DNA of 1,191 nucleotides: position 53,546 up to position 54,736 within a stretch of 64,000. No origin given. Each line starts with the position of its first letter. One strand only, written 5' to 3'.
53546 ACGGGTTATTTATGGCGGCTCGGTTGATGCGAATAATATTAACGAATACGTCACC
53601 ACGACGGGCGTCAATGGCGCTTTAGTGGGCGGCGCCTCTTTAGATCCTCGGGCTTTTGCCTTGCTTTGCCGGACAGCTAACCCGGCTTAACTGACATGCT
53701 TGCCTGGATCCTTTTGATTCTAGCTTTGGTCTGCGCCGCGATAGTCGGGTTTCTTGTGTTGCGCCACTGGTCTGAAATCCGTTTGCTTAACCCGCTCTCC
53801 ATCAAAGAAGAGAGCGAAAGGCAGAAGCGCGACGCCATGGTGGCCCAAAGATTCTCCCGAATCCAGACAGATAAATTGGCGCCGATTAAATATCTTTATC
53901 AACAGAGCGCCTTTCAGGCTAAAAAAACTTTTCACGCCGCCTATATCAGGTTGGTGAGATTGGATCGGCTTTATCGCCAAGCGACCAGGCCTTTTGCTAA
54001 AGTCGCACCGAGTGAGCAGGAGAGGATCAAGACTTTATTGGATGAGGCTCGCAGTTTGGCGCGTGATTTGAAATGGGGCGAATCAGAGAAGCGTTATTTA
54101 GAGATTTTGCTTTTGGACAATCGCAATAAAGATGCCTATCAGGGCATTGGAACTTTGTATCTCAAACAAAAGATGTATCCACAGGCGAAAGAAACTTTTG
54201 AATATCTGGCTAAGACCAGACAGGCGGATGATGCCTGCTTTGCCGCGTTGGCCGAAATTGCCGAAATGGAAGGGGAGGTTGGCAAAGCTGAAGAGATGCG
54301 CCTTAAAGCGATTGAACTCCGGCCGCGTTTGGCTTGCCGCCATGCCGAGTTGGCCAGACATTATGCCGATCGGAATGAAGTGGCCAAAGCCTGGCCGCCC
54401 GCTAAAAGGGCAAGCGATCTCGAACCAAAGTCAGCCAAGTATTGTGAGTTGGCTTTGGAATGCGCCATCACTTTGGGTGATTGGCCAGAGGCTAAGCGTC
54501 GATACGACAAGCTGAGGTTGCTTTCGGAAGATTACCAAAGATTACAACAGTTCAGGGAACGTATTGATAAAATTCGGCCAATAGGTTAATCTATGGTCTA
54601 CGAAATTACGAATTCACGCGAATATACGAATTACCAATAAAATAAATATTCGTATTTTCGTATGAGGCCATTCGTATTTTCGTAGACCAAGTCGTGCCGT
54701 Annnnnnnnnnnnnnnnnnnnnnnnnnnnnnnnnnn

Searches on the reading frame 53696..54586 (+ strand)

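Call 68: search_protein_families(library=pfam, proteins=[window:53696-54586:+], max_evalue=0.001)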
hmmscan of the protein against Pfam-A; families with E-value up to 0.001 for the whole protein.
window:53696-54586:+ (297 aa): 1 family
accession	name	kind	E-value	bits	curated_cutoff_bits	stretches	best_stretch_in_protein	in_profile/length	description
PF14559.12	TPR_19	-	0.00027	21.6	25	0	137-188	17-68/68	Tetratricopeptide repeat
